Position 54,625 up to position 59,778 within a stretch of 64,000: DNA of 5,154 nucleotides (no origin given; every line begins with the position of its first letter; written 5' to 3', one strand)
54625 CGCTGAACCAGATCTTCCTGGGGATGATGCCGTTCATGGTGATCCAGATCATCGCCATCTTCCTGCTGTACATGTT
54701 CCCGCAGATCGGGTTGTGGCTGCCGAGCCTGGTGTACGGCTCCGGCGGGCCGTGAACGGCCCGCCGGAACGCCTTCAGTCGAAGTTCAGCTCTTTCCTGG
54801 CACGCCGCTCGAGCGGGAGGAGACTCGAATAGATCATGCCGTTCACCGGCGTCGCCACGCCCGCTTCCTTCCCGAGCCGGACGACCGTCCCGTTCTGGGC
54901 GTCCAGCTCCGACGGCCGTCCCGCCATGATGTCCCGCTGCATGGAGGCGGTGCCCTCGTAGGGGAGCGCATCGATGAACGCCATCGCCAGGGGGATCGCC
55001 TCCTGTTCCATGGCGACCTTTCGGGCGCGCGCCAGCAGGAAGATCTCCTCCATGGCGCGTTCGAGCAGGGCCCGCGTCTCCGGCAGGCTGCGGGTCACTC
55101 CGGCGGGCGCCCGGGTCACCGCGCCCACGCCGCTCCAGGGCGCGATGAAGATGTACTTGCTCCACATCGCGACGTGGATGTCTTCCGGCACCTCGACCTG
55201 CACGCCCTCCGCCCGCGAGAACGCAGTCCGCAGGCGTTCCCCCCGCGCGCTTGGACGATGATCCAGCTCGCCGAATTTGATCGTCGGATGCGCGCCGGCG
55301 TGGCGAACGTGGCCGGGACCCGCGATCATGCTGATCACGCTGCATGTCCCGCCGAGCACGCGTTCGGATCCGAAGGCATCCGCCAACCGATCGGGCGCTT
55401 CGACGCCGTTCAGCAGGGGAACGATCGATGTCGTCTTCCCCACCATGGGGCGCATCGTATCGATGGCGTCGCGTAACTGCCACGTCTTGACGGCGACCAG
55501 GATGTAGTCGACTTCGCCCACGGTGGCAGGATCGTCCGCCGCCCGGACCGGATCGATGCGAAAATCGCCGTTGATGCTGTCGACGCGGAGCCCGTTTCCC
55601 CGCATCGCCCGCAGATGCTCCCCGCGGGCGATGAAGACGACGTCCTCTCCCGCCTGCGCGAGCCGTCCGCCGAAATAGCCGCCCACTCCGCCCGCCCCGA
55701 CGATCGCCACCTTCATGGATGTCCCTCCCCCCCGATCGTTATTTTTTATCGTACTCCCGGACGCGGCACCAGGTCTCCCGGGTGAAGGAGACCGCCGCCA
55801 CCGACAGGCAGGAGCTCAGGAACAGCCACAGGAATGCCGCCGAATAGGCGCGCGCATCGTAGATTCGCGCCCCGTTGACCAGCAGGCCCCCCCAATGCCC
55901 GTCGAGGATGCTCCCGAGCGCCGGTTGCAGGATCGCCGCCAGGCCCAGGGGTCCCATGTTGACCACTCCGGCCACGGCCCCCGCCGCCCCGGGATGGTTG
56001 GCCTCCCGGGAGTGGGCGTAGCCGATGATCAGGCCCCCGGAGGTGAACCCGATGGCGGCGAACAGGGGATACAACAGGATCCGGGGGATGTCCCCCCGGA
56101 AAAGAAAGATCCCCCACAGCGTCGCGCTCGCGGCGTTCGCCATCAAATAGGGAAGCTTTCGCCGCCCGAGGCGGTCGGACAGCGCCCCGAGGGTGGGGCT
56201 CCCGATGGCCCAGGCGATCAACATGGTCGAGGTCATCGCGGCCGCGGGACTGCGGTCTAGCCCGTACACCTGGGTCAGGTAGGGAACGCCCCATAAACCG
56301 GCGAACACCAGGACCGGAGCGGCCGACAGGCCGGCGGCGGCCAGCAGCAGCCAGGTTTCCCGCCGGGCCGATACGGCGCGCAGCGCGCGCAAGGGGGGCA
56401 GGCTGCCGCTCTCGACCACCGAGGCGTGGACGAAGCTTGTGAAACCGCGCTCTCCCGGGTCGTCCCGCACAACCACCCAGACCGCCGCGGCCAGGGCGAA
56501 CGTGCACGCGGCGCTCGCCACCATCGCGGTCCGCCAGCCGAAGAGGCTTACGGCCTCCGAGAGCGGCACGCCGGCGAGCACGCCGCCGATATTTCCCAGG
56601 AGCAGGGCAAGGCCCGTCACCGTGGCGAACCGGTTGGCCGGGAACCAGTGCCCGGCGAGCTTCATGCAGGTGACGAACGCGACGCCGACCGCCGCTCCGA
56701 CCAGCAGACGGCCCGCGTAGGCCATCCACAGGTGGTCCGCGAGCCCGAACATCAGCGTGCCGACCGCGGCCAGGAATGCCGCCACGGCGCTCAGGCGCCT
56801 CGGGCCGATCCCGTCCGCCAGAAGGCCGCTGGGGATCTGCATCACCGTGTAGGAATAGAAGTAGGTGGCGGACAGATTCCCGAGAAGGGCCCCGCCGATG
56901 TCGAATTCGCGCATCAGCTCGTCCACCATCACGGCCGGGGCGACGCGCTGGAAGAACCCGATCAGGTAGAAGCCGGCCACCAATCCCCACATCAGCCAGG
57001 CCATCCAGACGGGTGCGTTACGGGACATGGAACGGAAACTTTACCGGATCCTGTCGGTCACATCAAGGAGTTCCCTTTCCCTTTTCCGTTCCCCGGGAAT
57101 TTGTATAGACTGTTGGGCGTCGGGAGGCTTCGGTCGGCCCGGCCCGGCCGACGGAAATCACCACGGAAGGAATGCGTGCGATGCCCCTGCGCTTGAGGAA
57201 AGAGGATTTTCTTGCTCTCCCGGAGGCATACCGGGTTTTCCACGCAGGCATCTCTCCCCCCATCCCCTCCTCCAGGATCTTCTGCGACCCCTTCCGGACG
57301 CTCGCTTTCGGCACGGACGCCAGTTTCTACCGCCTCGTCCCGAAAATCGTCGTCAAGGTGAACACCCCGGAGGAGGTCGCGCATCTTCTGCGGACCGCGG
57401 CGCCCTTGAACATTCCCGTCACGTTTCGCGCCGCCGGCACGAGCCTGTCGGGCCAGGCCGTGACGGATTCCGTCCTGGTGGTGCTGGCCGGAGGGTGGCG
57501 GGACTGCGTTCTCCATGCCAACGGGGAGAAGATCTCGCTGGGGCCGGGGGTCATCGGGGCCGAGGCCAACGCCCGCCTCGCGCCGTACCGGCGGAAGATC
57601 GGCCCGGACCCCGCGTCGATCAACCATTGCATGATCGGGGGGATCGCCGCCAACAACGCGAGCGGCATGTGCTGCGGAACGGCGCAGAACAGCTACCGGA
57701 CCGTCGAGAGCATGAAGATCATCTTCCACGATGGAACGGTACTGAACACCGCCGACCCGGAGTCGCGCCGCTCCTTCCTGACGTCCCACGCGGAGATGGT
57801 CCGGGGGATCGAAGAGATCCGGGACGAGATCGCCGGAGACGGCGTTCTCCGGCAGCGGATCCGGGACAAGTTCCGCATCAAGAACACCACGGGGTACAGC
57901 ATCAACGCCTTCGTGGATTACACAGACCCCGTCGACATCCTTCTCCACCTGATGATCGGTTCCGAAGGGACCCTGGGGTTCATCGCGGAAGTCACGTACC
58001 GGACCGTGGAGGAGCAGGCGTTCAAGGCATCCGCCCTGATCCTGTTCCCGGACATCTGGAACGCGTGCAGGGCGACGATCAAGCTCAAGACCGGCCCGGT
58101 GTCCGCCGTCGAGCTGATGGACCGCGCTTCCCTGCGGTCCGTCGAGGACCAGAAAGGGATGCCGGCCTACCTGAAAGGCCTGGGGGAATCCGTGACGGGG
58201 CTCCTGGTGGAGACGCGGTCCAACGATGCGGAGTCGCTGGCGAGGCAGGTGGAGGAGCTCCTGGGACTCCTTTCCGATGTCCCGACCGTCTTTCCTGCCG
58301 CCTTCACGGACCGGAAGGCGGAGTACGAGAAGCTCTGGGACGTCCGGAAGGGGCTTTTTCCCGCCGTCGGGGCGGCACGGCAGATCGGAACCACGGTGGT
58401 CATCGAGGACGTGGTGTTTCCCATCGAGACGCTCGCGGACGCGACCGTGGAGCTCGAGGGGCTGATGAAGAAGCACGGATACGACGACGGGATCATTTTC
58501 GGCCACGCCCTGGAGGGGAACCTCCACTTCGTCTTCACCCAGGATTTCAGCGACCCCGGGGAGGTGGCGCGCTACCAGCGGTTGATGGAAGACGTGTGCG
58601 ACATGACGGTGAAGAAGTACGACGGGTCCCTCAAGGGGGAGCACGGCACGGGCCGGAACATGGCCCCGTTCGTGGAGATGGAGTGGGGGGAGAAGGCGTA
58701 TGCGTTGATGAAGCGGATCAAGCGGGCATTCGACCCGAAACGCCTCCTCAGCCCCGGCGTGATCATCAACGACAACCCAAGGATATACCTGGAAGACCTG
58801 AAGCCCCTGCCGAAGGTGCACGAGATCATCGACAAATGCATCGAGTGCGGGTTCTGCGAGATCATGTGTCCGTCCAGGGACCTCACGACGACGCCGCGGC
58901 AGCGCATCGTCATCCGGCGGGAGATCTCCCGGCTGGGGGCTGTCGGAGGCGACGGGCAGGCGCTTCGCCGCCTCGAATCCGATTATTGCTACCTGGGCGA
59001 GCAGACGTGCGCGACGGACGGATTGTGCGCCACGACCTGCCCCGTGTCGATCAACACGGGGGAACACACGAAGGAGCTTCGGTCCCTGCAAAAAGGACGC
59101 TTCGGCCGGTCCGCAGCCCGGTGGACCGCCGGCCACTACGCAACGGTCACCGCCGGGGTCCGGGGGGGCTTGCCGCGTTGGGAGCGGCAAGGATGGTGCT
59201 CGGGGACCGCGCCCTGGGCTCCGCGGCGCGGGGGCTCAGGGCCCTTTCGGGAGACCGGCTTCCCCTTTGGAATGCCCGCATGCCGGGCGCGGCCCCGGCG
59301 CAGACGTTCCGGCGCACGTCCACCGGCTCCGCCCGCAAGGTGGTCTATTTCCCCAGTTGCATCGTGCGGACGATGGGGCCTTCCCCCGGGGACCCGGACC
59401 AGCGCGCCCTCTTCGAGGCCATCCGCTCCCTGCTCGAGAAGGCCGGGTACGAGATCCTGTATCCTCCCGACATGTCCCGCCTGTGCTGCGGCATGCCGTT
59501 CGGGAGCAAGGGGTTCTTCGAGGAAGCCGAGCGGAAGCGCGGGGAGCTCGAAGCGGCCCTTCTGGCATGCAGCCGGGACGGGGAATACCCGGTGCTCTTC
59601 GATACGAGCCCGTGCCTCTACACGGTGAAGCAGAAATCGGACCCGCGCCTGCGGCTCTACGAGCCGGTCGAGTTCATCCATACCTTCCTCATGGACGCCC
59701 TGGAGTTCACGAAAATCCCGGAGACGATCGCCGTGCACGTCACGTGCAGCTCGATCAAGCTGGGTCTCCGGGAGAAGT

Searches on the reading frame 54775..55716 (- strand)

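Call 26: search_protein_families(library=pfam, proteins=[window:54775-55716:-], max_evalue=0.00001)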
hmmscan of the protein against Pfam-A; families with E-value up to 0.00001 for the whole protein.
window:54775-55716:- (313 aa): 2 families
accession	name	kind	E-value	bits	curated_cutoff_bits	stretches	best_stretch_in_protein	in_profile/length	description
PF02558.23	ApbA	-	2.4e-42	144.5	22.2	1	3-152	1-149/150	Ketopantoate reductase PanE/ApbA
PF08546.17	ApbA_C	-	2.6e-27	96.1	22.7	1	179-299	1-121/125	Ketopantoate reductase PanE/ApbA C terminal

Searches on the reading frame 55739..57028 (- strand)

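Call 26: search_protein_families(library=pfam, proteins=[window:55739-57028:-], max_evalue=0.00001)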
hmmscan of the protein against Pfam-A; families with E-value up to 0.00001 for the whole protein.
window:55739-57028:- (429 aa): 2 families
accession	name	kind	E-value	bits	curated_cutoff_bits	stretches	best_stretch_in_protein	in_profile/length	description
PF07690.21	MFS_1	-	3.4e-43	148.3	33.4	2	21-359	5-338/347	Major Facilitator Superfamily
PF00083.30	Sugar_tr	-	5.6e-07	29.2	22.3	0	64-185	63-190/452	Sugar (and other) transporter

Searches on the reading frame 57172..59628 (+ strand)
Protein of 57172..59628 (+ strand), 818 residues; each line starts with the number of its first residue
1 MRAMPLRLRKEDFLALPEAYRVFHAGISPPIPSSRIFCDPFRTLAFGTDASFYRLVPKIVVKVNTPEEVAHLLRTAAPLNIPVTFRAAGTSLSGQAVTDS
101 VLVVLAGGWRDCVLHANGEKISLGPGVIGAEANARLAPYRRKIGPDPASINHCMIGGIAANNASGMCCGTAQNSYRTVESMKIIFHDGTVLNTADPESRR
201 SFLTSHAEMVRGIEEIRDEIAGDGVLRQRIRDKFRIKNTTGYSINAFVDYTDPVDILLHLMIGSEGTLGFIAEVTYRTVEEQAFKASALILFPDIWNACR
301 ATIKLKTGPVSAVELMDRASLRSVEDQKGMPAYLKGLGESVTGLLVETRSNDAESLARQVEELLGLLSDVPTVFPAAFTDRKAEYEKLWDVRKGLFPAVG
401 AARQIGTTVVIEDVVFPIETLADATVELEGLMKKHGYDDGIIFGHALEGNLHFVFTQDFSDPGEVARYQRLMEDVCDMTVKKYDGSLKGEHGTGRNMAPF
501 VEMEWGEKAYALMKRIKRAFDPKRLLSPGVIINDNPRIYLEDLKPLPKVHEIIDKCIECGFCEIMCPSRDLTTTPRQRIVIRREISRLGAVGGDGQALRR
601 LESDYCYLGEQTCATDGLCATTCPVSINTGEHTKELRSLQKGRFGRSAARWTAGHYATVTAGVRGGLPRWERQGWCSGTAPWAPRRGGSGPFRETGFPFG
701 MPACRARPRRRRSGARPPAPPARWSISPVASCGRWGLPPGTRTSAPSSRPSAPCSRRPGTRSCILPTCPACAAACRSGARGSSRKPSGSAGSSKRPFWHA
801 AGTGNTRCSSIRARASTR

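Call 26: search_protein_families(library=pfam, proteins=[window:57172-59628:+], max_evalue=0.00001)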
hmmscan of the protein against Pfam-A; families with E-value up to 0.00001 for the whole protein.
window:57172-59628:+ (818 aa): 4 families
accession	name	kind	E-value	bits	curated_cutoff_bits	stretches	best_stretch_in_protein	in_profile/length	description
PF02913.24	FAD-oxidase_C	-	5e-60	203.7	21.2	1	283-530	3-247/248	FAD linked oxidases, C-terminal domain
PF01565.28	FAD_binding_4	-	4e-28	98.3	26.4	1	57-193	1-138/139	FAD binding domain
PF12838.12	Fer4_7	-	1.5e-06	29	27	1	555-626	1-51/52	4Fe-4S dicluster domain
PF13183.11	Fer4_8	-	4.8e-06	27.4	27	1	553-627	2-68/68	4Fe-4S dicluster domain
